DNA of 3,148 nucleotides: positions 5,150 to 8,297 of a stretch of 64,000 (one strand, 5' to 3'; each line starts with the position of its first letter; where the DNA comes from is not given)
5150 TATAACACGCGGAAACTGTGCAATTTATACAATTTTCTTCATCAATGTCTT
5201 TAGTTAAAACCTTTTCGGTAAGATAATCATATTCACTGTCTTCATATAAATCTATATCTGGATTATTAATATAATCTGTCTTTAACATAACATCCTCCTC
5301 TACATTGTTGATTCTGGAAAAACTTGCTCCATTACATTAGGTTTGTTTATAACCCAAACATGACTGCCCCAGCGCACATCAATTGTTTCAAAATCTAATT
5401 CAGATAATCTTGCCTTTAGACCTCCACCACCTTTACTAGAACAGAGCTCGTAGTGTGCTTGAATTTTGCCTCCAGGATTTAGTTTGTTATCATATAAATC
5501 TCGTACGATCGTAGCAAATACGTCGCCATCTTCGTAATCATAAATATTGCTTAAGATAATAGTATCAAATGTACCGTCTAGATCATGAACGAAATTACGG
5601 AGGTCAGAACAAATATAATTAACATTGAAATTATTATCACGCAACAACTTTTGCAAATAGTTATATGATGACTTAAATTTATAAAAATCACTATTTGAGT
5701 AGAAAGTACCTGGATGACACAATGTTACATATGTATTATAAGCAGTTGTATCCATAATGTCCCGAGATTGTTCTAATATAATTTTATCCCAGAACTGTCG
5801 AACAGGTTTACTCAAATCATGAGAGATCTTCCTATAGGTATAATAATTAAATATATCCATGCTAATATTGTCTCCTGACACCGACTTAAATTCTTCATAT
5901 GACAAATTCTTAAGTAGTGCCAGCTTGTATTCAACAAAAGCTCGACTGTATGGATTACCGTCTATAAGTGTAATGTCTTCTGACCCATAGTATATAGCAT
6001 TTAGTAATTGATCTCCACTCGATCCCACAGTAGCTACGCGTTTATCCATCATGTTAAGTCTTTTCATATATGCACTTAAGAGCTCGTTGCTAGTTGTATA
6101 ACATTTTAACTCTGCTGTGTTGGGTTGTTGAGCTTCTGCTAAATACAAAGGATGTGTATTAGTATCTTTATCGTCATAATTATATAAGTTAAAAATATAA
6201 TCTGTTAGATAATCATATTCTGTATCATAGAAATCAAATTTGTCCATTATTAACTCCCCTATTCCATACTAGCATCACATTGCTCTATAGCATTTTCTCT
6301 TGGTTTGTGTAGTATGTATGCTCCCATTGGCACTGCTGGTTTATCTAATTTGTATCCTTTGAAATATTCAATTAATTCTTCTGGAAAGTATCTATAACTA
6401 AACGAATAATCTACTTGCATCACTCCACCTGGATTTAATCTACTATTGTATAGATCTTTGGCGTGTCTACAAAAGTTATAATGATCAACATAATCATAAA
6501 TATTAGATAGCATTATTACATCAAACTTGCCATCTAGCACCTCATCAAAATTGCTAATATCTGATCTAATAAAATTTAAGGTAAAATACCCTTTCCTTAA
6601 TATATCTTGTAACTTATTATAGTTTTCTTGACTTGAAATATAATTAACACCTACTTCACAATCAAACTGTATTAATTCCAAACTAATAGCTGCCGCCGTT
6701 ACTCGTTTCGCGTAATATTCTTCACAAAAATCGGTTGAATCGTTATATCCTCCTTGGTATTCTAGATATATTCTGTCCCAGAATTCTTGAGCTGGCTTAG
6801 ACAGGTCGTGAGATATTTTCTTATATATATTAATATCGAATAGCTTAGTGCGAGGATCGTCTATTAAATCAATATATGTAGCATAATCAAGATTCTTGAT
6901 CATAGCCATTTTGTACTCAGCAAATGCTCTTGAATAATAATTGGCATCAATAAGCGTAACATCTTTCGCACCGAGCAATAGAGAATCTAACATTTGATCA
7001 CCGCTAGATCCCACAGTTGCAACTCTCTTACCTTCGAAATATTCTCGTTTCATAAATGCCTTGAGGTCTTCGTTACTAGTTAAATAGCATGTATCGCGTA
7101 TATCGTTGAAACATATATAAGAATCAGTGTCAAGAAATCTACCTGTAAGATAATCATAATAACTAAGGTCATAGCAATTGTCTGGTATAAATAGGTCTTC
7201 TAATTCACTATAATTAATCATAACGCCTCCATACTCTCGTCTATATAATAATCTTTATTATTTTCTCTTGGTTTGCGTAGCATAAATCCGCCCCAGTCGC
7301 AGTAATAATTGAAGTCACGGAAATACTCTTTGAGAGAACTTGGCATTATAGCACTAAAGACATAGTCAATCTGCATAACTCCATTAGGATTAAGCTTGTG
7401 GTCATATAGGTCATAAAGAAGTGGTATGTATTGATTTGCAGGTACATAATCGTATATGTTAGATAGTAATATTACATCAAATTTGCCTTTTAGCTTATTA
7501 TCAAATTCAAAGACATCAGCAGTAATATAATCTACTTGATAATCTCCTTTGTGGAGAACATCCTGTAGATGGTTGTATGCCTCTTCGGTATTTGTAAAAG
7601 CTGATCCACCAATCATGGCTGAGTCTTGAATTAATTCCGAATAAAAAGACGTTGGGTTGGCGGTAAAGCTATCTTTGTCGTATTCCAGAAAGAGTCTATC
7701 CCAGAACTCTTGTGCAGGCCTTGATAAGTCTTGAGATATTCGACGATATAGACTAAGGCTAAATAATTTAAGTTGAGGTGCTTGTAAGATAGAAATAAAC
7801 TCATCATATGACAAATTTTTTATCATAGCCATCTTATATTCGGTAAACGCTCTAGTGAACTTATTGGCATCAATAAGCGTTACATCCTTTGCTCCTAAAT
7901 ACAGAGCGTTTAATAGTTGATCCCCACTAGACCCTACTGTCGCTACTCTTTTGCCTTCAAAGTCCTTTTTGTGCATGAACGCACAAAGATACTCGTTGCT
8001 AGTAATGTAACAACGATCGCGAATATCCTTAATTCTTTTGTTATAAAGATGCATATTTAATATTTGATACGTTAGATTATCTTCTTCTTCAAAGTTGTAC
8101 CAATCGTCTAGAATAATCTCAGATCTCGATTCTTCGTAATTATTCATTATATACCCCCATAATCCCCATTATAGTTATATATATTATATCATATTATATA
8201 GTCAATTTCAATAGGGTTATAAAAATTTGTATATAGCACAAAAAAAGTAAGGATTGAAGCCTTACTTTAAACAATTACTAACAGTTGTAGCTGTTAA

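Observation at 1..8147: Single operon of at least nine tandem, diverged BtaA/DUF3419-like SAM-binding paralogs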

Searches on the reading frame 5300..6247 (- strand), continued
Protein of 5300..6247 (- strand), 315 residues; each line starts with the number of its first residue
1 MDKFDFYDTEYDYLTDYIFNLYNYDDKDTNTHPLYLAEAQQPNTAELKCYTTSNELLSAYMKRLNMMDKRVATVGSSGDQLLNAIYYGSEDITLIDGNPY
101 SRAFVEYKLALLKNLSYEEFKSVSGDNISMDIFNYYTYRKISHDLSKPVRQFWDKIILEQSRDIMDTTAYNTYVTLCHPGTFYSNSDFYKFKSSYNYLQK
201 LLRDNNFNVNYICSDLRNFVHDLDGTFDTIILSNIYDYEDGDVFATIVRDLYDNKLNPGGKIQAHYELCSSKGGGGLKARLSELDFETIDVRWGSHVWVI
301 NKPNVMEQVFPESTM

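Call 32: fold_search(model_id=the predicted structure, library=pdb)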
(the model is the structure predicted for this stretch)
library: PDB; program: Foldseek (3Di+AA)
matches with E <= 10: 1372; with E <= 0.001: 102
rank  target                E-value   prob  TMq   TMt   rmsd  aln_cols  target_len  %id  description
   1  6ulo_B                9.6e-06  1.00  0.39  0.40   9.2       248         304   15  Structure of an N-terminally truncated uncharacterized protein from Leptospira interrogans serogroup Icterohaemorrhagi (released 2019-10-16)
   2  7wmc_B                1.4e-05  1.00  0.37  0.48  10.5       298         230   14  Crystal structure of macrocyclic peptide 1 bound to human Nicotinamide N-methyltransferase (released 2022-08-31)
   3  9atv_B                1.8e-05  1.00  0.37  0.43  10.2       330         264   14  X-ray co-crystal structure of NCGC00685960 / NCATS-SM9335 in NNMT (released 2025-03-05)
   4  9atv_C                1.9e-05  1.00  0.37  0.43  11.3       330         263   14  X-ray co-crystal structure of NCGC00685960 / NCATS-SM9335 in NNMT (released 2025-03-05)
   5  2i62_C                2.3e-05  1.00  0.38  0.45  11.0       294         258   12  Mouse Nicotinamide N-methyltransferase (released 2006-09-12)
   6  3evz                  2.5e-05  1.00  0.26  0.39   6.6       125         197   22  Crystal structure of Methyltransferase from Pyrococcus furiosus (released 2008-11-11)
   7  4rtp_A                2.7e-05  1.00  0.35  0.43   8.9       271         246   11  Complex of Escherichia coli DNA Adenine Methyltransferase (DAM) with AdoMet and with DNA Containing Proximal Pap Regul (released 2015-04-15)
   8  6ulo_A                3.0e-05  1.00  0.39  0.38  10.7       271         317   15  Structure of an N-terminally truncated uncharacterized protein from Leptospira interrogans serogroup Icterohaemorrhagi (released 2019-10-16)
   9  7ei2_A                4.6e-05  1.00  0.39  0.51  10.3       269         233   12  Structure of human NNMT in complex with macrocyclic peptide 8 (released 2022-03-30)
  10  2i62_A                4.8e-05  1.00  0.37  0.43  10.4       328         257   13  Mouse Nicotinamide N-methyltransferase (released 2006-09-12)
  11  7eu5_B                5.1e-05  1.00  0.37  0.44  11.2       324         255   14  Co-crystal structure of Human Nicotinamide N-methyltransferase (NNMT) with tricyclic small molecule inhibitor JBSNF-00 (released 2022-05-18)
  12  7ble_C                6.0e-05  1.00  0.39  0.46  11.2       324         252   14  Co-crystal structure of Human Nicotinamide N-methyltransferase (NNMT) with the tricyclic inhibitor (3) (released 2021-03-17)
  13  7sok_C                6.7e-05  1.00  0.35  0.40   9.8       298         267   12  Structure of Nicotinamide N-Methyltransferase (NNMT) in complex with inhibitor II329 (released 2022-11-02)
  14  1o9h                  7.5e-05  1.00  0.41  0.50  12.3       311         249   11  rRNA methyltransferase aviRa from Streptomyces viridochromogenes at 2.4A (released 2003-05-16)
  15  7rkl_C                8.8e-05  1.00  0.38  0.46  11.0       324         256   12  Structure of Nicotinamide N-Methyltransferase (NNMT) in complex with II399 (P1 space group) (released 2022-07-20)
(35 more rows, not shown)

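Call 34: search_solved_structures(query=A2, max_evalue=10, show_alignments=2)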
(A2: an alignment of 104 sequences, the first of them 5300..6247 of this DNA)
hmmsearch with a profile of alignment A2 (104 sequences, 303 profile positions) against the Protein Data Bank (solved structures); distinct sequences matched with E-value up to 10: 10.
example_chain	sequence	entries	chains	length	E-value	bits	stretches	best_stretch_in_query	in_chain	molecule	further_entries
7kjr_C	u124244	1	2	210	0.02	17.2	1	116-178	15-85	Apolipoprotein A-I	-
8eqs_C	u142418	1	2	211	0.02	17.2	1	116-178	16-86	Apolipoprotein A-I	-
3r2p_A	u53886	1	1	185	0.28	13.4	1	123-178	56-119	Apolipoprotein A-I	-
1av1_A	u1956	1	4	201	0.29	13.4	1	123-178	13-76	APOLIPOPROTEIN A-I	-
4v6m_A0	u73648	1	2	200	0.29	13.4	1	123-178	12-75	Apolipoprotein A-I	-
6pts_A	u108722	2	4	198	0.3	13.3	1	123-178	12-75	Apolipoprotein A-I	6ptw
2msc_A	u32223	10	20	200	0.31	13.3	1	123-178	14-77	Apolipoprotein A-I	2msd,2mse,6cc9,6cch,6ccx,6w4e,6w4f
3k2s_A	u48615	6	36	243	0.44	12.8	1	123-178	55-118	Apolipoprotein A-I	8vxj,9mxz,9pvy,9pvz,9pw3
8rdl_A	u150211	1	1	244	0.66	12.2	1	194-252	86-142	ToxA protein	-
2n5e_A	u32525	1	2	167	0.69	12.2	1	124-176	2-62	Apolipoprotein A-I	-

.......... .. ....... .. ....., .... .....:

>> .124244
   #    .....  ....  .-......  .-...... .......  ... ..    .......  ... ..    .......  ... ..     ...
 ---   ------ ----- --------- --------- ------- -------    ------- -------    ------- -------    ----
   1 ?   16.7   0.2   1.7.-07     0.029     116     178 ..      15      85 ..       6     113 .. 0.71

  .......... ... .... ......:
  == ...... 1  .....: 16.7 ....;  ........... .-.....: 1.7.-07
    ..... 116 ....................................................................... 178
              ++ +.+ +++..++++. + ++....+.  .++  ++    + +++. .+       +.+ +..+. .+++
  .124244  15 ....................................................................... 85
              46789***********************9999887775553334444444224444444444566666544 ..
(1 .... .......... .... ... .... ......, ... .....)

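Call 41: search_protein_families(library=pfam, proteins=[P0108, P0128, P0137, P0166, P0179, P0196, P0198, P0212, P0214, P0222], max_evalue=0.01)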
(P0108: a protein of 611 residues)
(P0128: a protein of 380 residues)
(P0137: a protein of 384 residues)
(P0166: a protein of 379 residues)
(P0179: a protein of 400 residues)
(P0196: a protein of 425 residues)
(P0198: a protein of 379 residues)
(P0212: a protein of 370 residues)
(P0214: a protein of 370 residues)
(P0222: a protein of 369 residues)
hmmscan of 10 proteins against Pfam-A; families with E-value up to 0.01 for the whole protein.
P0108 (611 aa): 1 family
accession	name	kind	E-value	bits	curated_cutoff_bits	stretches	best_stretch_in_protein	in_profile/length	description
PF11899.13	DUF3419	-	3.5e-32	112.4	28.2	2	56-143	31-117/385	Protein of unknown function (DUF3419)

P0128 (380 aa): 1 family
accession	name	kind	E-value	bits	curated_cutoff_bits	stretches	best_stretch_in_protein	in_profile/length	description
PF11899.13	DUF3419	-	1.2e-08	35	28.2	1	36-143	11-121/385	Protein of unknown function (DUF3419)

P0137 (384 aa): 2 families
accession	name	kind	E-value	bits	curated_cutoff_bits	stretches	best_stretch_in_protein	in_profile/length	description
PF11899.13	DUF3419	-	1.4e-12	47.9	28.2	1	38-143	9-116/385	Protein of unknown function (DUF3419)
PF13489.12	Methyltransf_23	-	0.0083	16.3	27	0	196-269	41-109/164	Methyltransferase domain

P0166 (379 aa): 1 family
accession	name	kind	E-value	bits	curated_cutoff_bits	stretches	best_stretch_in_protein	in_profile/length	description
PF11899.13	DUF3419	-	4.4e-12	46.3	28.2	1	104-217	10-121/385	Protein of unknown function (DUF3419)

P0179 (400 aa): 1 family
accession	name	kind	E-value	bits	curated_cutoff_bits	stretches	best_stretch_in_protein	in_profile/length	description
PF11899.13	DUF3419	-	9.7e-20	71.5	28.2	1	93-194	15-117/385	Protein of unknown function (DUF3419)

P0196 (425 aa): 1 family
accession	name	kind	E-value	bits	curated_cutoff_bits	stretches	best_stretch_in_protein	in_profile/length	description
PF11899.13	DUF3419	-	2.4e-08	34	28.2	1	62-184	12-121/385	Protein of unknown function (DUF3419)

P0198 (379 aa): 1 family
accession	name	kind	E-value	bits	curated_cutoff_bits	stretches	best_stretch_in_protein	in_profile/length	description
PF11899.13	DUF3419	-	7.3e-15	55.4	28.2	1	102-210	10-117/385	Protein of unknown function (DUF3419)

P0212 (370 aa): 1 family
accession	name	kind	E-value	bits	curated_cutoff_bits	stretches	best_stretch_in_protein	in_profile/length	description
PF11899.13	DUF3419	-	2.3e-17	63.7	28.2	1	48-151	10-116/385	Protein of unknown function (DUF3419)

P0214 (370 aa): 1 family
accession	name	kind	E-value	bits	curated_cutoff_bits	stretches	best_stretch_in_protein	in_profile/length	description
PF11899.13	DUF3419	-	2.5e-11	43.8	28.2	1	102-199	23-119/385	Protein of unknown function (DUF3419)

P0222 (369 aa): 1 family
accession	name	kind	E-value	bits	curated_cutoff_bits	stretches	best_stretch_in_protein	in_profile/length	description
PF11899.13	DUF3419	-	1.4e-15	57.9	28.2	1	82-193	5-117/385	Protein of unknown function (DUF3419)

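Call 43: find_related_loci(query=A2, collection=viral_contigs, flank=8000)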
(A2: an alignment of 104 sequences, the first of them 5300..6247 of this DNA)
Query A2 (315 aa) in viral_contigs; peptide patterns used: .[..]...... (x = any residue, [..] = any of these).
18 stretches matched a pattern; 1 encode a relative of the query (tblastn E <= 1e-3); 1 distinct loci.
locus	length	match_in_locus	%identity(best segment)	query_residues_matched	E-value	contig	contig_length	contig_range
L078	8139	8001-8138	48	73-118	5e-8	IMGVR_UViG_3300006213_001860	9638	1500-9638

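Call 44: search_dna_similar(query=window:5300-6247:-, collection=plasmids, mode=protein, max_evalue=0.001)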
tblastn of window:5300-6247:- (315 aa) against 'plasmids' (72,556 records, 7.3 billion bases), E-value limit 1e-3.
No match.

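Call 45: find_related_loci(query=A2, collection=metagenome_contigs, flank=10000)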
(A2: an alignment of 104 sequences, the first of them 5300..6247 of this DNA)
Query A2 (315 aa) in metagenome_contigs; peptide patterns used: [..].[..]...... (x = any residue, [..] = any of these).
154 stretches matched a pattern; 96 encode a relative of the query (tblastn E <= 1e-3); the best 80 are kept; 80 distinct loci.
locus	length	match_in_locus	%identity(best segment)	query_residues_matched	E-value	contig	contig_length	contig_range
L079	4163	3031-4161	40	1-291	1e-50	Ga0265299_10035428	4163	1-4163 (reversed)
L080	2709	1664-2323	40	43-271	2e-43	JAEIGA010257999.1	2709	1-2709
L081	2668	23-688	36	48-266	9e-32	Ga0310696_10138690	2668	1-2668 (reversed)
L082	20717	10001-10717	33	50-272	3e-31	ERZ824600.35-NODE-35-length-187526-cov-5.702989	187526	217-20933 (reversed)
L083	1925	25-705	28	42-266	2e-20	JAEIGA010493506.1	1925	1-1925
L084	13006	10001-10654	29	49-266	2e-19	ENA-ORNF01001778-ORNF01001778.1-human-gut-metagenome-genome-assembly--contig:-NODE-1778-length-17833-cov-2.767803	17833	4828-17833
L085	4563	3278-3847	30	42-238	4e-19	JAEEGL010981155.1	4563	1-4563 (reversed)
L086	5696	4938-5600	29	47-271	4e-19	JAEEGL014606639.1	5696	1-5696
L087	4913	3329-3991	28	48-266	6e-19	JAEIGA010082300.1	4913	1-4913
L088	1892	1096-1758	31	47-266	1e-18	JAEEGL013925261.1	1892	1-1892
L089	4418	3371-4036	30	48-266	2e-18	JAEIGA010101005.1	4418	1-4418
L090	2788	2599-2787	59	48-110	2e-17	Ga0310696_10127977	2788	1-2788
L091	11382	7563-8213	28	48-266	1e-16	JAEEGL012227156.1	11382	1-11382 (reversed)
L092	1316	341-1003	28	47-266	1e-16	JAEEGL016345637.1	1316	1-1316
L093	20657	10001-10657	30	50-266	4e-16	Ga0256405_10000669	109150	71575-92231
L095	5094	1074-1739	29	47-266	6e-16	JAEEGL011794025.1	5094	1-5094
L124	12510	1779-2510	26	24-266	2e-12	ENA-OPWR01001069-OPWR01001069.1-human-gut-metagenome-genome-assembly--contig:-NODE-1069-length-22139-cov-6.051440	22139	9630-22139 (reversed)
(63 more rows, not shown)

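Call 47: find_homologous_proteins(query=P0107, max_evalue=0.001)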
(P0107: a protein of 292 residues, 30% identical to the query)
Query P0107 (292 aa): 15 proteins with E <= 0.001 among 3011 candidates.
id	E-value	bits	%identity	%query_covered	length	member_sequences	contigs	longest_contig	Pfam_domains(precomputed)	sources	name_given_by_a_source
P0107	1.1e-178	611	100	100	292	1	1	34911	PF11899.14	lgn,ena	-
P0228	1.5e-28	118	37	79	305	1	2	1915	PF11899.14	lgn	-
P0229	8.6e-28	116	37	80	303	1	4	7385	PF11899.14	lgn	-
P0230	3.2e-25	108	42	80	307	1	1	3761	PF11899.14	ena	-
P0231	2.5e-23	101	35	76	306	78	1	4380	PF11899.14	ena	-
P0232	3.3e-22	98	32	91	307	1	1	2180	PF11899.14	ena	-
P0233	2.8e-21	95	35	82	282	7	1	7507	PF11899.14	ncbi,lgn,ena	-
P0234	3.7e-21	94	36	76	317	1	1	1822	PF11899.14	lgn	-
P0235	2.2e-19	88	36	77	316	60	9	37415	PF11899.14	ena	-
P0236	1.0e-17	83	32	83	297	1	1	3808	PF11899.14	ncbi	-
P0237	1.1e-15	76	34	78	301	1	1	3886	PF11899.14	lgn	-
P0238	4.5e-14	71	30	93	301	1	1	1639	PF11899.14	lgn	-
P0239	3.8e-13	68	31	82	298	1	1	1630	PF11899.14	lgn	-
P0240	1.4e-9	56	39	64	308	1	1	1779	PF11899.14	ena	-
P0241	2.2e-9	56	32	78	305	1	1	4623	PF11899.14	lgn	-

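Call 65: fold_search(model_id=the predicted structure, library=viral)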
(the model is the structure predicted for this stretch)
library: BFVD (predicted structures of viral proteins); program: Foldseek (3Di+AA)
matches with E <= 10: 682; with E <= 0.001: 22
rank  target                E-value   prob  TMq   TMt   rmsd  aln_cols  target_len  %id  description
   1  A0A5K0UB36            3.4e-08  1.00  0.50  0.27  12.8       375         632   18  Uncharacterized protein (Fragment) [Yasminevirus sp. GU-2018]
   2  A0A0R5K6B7            2.3e-05  1.00  0.38  0.18  14.2       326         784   10  DNA adenine methylase [Qinghai Lake virophage]
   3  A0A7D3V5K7            1.2e-04  1.00  0.32  0.47   6.4       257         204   11  tRNA mo(5)U34 methyltransferase [Fadolivirus FV1/VV64]
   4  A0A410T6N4            1.5e-04  1.00  0.37  0.42   8.7       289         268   12  (no name in the UniProt tables at hand)
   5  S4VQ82                1.5e-04  1.00  0.38  0.27  13.8       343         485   11  site-specific DNA-methyltransferase (cytosine-N(4)-specific) [Pandoravirus dulcis]
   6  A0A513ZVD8            1.7e-04  1.00  0.35  0.19   9.1       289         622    9  Methyltransferase [Fusarium redolens polymycovirus 1]
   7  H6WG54                1.7e-04  1.00  0.40  0.46  11.0       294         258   12  site-specific DNA-methyltransferase (adenine-specific) [Cyanophage S-TIM5]
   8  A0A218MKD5            1.8e-04  1.00  0.35  0.42  13.7       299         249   12  Uncharacterized protein [uncultured virus]
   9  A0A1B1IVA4            2.0e-04  1.00  0.39  0.22  12.6       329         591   13  (no name in the UniProt tables at hand)
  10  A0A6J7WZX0            2.7e-04  1.00  0.33  0.47  10.4       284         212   11  Uncharacterized protein [uncultured Caudovirales phage]
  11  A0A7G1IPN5            2.7e-04  1.00  0.29  0.17  12.6       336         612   10  (no name in the UniProt tables at hand)
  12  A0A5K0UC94            3.0e-04  1.00  0.37  0.24   9.3       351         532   10  Class I SAM-dependent methyltransferase [Yasminevirus sp. GU-2018]
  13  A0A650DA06            3.7e-04  1.00  0.36  0.49   5.2       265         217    9  (no name in the UniProt tables at hand)
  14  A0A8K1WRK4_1          6.0e-04  1.00  0.34  0.10   7.3       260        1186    8  RNA helicase [Riboviria sp.]
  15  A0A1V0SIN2            6.7e-04  0.87  0.22  0.24  20.1       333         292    8  Methyltransferase domain [Klosneuvirus KNV1]
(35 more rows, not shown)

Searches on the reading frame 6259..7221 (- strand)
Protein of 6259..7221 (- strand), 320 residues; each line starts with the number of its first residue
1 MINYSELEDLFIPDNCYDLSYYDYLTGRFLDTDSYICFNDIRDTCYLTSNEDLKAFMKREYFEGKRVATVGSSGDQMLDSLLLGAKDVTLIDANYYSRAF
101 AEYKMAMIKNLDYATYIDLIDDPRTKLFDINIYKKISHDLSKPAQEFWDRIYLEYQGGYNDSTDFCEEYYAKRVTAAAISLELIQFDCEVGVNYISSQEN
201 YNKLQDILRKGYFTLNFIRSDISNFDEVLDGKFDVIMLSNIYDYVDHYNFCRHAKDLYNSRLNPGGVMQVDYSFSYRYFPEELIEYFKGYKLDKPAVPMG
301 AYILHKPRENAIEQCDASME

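Call 4: search_protein_families(library=pfam, proteins=[window:6259-7221:-], max_evalue=1)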
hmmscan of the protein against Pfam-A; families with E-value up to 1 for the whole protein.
window:6259-7221:- (320 aa): 2 families
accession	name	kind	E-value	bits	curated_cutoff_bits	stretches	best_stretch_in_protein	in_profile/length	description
PF11899.13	DUF3419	-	8.2e-14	52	28.2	1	42-150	8-117/385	Protein of unknown function (DUF3419)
PF13649.12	Methyltransf_25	-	0.18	12.9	27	1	199-266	32-97/97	Methyltransferase domain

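Call 6: search_protein_families(library=ncbifam, proteins=[window:6259-7221:-], max_evalue=0.1)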
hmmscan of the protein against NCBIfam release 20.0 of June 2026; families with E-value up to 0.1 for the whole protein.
window:6259-7221:- (320 aa): 0 families

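Call 24: search_protein_families(library=padloc, proteins=[window:6259-7221:-], max_evalue=0.1)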
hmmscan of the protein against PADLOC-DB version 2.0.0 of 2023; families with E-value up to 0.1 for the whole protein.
window:6259-7221:- (320 aa): 1 family
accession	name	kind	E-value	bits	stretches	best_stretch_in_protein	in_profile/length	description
PDLC04353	PDC-M04A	-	0.0032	14.9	1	14-122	104-213/232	-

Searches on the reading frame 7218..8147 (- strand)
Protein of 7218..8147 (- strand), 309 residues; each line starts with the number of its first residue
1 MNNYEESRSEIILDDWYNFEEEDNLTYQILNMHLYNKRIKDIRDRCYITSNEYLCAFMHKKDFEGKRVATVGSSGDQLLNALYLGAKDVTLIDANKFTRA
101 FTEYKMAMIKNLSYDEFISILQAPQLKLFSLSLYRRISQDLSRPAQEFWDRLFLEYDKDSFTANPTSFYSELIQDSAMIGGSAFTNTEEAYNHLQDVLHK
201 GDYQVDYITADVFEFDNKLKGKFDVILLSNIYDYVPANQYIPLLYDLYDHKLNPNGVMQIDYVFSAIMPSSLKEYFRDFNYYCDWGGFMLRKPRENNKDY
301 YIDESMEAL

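Call 4: search_protein_families(library=pfam, proteins=[window:7218-8147:-], max_evalue=1)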
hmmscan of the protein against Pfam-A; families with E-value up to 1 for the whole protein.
window:7218-8147:- (309 aa): 5 families
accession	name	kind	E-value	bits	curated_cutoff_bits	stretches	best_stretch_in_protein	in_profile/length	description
PF11899.13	DUF3419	-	5.7e-13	49.2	28.2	1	65-169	31-131/385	Protein of unknown function (DUF3419)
PF07090.17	GATase1_like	-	0.031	14.3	27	1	186-231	26-75/247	Putative glutamine amidotransferase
PF25119.1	HSNSD_N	-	0.1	12.7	27.4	1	202-248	30-76/215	Heparan sulfate-N-deacetylase, N-terminal domain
PF08242.18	Methyltransf_12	-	0.11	13.7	30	1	197-257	40-97/98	Methyltransferase domain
PF01564.23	Spermine_synth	-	0.12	12.3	22.9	1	201-258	70-128/186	Spermine/spermidine synthase domain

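Call 6: search_protein_families(library=ncbifam, proteins=[window:7218-8147:-], max_evalue=0.1)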
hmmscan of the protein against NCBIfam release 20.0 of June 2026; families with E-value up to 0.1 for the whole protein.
window:7218-8147:- (309 aa): 1 family
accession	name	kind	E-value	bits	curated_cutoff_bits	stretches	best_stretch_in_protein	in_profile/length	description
TIGR01983.1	UbiG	equivalog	0.0014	18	102.95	1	192-258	89-149/228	bifunctional 2-polyprenyl-6-hydroxyphenol methylase/3-demethylubiquinol 3-O-methyltransferase UbiG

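Call 24: search_protein_families(library=padloc, proteins=[window:7218-8147:-], max_evalue=0.1)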
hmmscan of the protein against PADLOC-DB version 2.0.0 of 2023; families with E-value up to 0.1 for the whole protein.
window:7218-8147:- (309 aa): 0 families
